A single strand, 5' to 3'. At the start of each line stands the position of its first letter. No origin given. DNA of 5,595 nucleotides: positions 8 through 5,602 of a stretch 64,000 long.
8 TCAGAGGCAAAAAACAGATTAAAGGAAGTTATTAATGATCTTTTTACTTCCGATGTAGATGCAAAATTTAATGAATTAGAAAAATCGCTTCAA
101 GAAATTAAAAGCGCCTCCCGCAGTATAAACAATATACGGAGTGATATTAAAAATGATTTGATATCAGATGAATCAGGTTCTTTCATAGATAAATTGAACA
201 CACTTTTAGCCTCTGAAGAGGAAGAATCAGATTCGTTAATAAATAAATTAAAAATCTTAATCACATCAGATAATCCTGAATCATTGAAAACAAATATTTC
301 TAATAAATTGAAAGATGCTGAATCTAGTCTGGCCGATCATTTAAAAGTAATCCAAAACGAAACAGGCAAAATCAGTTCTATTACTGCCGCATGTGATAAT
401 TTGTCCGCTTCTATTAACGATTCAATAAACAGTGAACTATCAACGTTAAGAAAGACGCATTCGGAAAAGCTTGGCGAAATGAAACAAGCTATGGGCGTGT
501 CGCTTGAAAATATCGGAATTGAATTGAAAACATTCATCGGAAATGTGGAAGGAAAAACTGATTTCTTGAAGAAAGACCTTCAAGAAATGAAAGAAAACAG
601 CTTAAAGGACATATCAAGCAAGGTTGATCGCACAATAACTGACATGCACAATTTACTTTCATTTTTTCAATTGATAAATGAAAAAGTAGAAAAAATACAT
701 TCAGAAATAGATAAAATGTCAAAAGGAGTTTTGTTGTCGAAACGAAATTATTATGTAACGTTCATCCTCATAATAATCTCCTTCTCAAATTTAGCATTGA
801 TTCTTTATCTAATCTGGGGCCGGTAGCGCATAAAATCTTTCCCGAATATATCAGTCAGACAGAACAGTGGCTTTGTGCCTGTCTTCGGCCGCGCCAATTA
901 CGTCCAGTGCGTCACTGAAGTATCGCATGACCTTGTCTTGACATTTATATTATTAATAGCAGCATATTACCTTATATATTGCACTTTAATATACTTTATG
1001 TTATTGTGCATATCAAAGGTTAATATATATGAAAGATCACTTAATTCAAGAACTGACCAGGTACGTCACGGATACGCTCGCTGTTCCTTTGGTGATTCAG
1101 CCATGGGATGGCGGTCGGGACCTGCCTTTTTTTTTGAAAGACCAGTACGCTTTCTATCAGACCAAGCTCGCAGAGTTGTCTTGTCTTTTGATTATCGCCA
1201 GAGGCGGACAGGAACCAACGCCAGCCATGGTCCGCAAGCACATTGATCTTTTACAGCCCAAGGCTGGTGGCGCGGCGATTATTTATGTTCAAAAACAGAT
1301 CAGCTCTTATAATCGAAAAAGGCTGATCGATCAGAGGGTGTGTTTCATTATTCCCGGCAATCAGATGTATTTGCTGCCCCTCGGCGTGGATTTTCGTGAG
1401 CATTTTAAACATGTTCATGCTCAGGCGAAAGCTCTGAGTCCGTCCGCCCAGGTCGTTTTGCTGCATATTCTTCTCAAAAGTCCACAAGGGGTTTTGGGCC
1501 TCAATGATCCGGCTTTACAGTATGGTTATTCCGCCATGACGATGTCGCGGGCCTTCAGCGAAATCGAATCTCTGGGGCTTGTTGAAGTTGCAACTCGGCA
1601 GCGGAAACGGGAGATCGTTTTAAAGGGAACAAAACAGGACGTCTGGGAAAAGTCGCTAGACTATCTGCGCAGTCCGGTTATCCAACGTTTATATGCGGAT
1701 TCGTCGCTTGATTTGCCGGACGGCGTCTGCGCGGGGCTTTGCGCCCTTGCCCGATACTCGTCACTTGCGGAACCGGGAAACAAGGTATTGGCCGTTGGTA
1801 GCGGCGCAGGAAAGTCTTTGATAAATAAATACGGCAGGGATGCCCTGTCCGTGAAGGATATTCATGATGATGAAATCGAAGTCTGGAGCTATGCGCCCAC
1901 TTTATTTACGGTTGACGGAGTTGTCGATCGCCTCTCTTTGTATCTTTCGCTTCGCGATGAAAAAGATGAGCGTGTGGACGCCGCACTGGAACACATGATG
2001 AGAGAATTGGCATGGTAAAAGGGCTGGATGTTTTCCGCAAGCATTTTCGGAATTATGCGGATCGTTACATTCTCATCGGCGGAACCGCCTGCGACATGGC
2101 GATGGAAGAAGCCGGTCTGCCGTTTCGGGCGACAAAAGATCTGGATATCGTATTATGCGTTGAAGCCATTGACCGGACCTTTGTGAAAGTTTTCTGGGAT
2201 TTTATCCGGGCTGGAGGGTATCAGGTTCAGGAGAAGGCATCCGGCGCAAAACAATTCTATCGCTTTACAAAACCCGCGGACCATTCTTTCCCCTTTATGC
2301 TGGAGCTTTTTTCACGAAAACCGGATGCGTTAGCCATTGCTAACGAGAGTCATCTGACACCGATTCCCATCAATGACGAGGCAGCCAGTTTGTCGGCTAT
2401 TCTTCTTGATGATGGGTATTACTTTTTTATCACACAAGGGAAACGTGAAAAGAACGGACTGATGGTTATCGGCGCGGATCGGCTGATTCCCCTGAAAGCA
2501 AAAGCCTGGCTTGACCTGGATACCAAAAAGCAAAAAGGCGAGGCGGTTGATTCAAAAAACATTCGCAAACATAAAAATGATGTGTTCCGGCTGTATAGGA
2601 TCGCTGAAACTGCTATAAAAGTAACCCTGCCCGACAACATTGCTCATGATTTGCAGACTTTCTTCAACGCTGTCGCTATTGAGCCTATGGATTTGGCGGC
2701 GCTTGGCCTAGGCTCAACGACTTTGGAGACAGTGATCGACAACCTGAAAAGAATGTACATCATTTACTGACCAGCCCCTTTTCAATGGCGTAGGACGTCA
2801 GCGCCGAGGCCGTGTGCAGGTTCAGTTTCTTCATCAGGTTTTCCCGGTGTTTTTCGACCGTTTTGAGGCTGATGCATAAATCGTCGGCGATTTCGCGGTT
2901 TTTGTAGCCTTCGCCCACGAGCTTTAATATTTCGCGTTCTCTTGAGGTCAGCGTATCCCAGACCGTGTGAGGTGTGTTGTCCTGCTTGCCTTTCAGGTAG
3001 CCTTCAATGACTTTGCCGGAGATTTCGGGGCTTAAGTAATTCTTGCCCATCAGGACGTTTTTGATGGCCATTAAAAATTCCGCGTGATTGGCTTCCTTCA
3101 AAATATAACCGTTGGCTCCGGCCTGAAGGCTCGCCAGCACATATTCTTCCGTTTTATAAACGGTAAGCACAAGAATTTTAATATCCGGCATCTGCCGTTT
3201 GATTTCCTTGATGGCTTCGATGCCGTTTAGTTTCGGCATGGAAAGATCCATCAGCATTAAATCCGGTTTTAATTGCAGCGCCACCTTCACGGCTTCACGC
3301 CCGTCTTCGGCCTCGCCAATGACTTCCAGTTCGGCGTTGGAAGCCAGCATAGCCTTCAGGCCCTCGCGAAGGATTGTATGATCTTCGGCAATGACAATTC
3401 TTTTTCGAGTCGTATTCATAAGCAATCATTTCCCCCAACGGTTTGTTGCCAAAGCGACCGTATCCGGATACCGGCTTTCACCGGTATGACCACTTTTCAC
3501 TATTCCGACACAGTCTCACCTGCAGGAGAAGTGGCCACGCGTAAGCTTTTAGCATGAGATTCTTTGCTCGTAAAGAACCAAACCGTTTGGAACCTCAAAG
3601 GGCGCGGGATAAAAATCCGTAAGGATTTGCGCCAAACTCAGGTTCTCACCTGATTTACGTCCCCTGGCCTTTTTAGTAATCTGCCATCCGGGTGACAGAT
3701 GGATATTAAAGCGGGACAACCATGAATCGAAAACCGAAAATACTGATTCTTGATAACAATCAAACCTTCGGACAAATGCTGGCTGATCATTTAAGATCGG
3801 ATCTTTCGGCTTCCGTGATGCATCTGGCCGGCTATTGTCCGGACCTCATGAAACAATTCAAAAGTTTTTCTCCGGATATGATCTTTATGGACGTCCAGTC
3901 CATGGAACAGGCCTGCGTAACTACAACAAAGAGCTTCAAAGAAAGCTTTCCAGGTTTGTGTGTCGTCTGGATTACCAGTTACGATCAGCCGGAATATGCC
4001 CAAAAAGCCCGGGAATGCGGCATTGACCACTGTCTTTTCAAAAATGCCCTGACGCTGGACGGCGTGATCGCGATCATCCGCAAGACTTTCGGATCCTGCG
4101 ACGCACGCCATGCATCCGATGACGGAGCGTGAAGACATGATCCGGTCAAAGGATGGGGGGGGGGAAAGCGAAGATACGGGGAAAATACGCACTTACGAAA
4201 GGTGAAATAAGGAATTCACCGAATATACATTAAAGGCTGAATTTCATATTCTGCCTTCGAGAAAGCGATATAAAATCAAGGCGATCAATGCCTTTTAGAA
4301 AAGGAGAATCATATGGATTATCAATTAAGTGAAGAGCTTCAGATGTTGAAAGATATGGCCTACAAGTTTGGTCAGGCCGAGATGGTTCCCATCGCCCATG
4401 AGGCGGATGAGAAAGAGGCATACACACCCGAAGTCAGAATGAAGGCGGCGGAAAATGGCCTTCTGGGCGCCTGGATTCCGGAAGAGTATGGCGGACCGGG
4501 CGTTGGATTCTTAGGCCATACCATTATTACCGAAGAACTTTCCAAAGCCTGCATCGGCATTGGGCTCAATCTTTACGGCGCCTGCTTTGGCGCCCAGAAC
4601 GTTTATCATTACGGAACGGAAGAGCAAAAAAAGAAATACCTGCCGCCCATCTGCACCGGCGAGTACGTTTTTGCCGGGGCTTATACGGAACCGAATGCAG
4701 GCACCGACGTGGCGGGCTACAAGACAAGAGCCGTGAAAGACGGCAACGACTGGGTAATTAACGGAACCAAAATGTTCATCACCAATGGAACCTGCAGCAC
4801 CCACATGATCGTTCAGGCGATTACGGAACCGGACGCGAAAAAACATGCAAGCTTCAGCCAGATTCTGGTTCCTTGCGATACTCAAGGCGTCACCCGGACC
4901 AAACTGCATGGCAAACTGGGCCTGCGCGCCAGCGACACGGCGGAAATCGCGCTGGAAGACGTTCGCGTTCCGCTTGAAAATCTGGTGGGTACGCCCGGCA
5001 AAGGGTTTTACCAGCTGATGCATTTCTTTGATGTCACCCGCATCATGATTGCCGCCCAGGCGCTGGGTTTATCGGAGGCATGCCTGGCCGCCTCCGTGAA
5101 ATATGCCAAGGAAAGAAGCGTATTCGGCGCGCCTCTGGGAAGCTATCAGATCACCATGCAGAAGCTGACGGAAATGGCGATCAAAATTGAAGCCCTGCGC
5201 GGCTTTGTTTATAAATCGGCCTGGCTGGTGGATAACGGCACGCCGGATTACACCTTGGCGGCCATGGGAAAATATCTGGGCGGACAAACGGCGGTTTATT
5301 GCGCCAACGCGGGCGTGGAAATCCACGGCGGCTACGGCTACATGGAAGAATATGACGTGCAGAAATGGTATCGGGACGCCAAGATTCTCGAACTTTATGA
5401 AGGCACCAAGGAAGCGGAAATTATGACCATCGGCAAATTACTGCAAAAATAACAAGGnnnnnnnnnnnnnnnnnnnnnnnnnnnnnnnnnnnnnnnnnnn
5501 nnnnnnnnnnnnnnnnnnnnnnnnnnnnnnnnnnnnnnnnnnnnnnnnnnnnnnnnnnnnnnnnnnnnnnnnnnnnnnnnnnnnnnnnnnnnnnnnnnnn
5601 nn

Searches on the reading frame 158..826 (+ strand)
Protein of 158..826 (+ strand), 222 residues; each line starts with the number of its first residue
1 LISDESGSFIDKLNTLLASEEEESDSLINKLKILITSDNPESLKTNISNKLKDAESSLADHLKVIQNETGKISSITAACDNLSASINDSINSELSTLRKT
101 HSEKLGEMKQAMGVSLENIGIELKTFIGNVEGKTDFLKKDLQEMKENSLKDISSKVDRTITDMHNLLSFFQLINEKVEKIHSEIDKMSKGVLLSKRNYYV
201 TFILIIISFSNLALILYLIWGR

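Call 35: search_protein_families(library=pfam, proteins=[window:158-826:+])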
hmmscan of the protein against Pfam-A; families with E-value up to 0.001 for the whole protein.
window:158-826:+ (222 aa): 1 family
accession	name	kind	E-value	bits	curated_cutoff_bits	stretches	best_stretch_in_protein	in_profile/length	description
PF01442.23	Apolipoprotein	-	2.3e-05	24.6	90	1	52-188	3-145/190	Apolipoprotein A1/A4/E domain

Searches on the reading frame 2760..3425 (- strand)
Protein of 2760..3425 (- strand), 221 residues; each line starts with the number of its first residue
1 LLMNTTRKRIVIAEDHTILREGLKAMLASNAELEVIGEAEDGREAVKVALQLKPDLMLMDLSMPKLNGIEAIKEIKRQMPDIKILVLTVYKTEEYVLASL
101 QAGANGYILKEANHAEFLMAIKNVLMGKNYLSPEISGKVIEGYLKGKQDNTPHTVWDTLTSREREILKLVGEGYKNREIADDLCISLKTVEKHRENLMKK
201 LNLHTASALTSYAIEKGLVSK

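Call 35: search_protein_families(library=pfam, proteins=[window:2760-3425:-])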
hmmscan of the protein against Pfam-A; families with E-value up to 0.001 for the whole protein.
window:2760-3425:- (221 aa): 4 families
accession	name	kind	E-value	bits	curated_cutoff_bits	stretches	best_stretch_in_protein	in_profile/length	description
PF00072.30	Response_reg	-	2.6e-28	98.8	30.2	1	10-121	1-110/111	Response regulator receiver domain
PF00196.25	GerE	-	3.2e-18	65.5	23.5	1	157-213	1-57/57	Bacterial regulatory proteins, luxR family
PF08281.18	Sigma70_r4_2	-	4e-06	26.8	25.7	1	158-201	10-54/54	Sigma-70, region 4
PF13384.12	HTH_23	-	0.00079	19.6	24.6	0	164-195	8-39/50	Homeodomain-like domain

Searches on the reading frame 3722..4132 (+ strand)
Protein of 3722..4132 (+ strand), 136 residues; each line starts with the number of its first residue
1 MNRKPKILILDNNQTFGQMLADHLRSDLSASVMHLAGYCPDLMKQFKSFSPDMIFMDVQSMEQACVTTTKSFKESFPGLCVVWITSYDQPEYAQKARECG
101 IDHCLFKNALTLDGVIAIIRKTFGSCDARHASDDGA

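Call 35: search_protein_families(library=pfam, proteins=[window:3722-4132:+])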
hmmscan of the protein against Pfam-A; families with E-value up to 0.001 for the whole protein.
window:3722-4132:+ (136 aa): 1 family
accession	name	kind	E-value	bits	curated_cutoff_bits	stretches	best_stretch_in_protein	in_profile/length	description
PF00072.30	Response_reg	-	4.2e-10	40.2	30.2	1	7-108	1-100/111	Response regulator receiver domain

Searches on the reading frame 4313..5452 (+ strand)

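Call 35: search_protein_families(library=pfam, proteins=[window:4313-5452:+])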
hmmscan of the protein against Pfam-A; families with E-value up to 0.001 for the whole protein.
window:4313-5452:+ (379 aa): 4 families
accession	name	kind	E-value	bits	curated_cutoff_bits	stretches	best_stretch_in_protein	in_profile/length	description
PF00441.29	Acyl-CoA_dh_1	-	3.3e-45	154.3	22.4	1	229-375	1-147/150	Acyl-CoA dehydrogenase, C-terminal domain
PF02771.21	Acyl-CoA_dh_N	-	5.8e-32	110.9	22.9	1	6-117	1-113/113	Acyl-CoA dehydrogenase, N-terminal domain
PF02770.24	Acyl-CoA_dh_M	-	2.3e-23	82.6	33.3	1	123-217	3-97/97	Acyl-CoA dehydrogenase, middle domain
PF08028.16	Acyl-CoA_dh_2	-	1.8e-17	64.3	22.7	1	244-366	1-133/134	Acyl-CoA dehydrogenase, C-terminal domain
